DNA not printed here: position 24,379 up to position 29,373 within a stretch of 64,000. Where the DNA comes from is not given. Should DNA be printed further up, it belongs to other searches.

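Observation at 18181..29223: Single-chain ECF sigma / ZAS anti-sigma / TM / Ig-like protein sandwiched between two giant paralogous secreted repeat proteins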

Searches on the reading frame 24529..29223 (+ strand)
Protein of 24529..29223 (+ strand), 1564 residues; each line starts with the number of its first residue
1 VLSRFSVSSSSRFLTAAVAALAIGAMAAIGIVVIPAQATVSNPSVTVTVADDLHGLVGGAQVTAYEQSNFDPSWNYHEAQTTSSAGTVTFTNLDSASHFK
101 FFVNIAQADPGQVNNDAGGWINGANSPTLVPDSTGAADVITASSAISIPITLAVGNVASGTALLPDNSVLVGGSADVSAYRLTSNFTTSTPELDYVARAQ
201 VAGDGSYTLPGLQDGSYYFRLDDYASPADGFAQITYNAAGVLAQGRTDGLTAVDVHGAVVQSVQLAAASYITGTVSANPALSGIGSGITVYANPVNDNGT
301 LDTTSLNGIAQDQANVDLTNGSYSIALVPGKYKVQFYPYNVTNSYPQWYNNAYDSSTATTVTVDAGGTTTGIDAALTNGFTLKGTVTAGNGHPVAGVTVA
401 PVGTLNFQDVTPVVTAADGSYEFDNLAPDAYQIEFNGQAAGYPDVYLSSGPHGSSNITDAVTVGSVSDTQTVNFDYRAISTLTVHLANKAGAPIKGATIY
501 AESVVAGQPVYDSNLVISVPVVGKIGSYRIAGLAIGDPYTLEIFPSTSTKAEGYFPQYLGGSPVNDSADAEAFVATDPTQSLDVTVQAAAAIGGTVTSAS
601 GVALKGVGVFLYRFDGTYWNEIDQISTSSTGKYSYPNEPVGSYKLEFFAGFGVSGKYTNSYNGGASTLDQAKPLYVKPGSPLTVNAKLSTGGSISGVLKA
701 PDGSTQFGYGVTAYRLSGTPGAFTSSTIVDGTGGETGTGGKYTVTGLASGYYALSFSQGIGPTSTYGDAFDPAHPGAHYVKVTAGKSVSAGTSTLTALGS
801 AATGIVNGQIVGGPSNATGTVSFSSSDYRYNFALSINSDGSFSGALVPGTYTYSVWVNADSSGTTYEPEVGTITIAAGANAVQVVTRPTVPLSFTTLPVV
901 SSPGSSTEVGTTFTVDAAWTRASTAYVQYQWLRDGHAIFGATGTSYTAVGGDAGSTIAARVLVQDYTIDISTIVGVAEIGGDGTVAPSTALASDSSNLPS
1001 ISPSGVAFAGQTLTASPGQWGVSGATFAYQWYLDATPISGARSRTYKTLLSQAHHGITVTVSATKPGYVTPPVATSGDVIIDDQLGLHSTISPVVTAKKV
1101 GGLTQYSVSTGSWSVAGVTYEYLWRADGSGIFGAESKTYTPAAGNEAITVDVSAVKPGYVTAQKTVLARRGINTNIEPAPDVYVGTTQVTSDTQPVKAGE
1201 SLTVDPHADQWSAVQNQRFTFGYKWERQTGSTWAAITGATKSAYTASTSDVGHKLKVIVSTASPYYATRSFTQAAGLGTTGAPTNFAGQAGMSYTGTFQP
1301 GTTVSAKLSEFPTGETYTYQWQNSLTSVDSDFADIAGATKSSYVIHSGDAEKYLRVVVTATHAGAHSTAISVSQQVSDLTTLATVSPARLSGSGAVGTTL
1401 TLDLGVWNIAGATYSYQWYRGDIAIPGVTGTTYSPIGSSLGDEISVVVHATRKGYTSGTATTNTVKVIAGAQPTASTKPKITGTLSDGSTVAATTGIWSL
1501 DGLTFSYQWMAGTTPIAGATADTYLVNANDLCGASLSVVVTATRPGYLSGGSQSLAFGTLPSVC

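Call 6: search_protein_families(library=pfam, proteins=[window:24529-29223:+], max_evalue=0.1)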
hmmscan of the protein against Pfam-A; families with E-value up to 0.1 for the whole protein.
window:24529-29223:+ (1564 aa): 9 families
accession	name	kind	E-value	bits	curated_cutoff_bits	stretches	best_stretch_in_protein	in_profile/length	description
PF13620.12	CarboxypepD_reg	-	5.8e-17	62.2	32.3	2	381-444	1-61/82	Carboxypeptidase regulatory-like domain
PF17210.9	SdrD_B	-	2.8e-09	37.6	29.7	2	388-459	19-84/112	SdrD B-like domain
PF16709.11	SCAB-Ig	-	0.0001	22.7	27.6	1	1199-1262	10-72/98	Ig domain of plant-specific actin-binding protein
PF23194.1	NOMO_5th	-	0.00037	21.3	27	0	821-876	21-80/89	NOMO fifth transthyretin-like domain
PF09430.16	EMC7_beta-sandw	-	0.0014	19.3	26.6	0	197-221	21-45/122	ER membrane protein complex subunit 7, beta-sandwich domain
PF17802.7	SpaA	-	0.0064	17.1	23.1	0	599-646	11-57/91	Prealbumin-like fold domain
PF21331.3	Isoamylase_C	-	0.0087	16.9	27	1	168-246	15-92/107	Isoamylase, C-terminal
PF24001.1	DUF7317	-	0.03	14.5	27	0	583-611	17-45/57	Family of unknown function (DUF7317)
PF13715.12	CarbopepD_reg_2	-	0.061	13.8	32.2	1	382-436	1-51/88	CarboxypepD_reg-like domain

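Call 7: search_protein_families(library=ncbifam, proteins=[window:24529-29223:+], max_evalue=0.1)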
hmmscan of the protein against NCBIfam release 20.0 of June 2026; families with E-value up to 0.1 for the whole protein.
window:24529-29223:+ (1564 aa): 2 families
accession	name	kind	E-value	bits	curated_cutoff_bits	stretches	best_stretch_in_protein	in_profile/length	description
NF040485.1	ZirU_fam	subfamily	9.5e-11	42.2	100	2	1203-1359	46-210/210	ZirU family protein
TIGR04134.1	lipo_with_rSAM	hypoth_equivalog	0.0011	19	39.8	0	379-425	39-91/150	radical SAM-associated putative lipoprotein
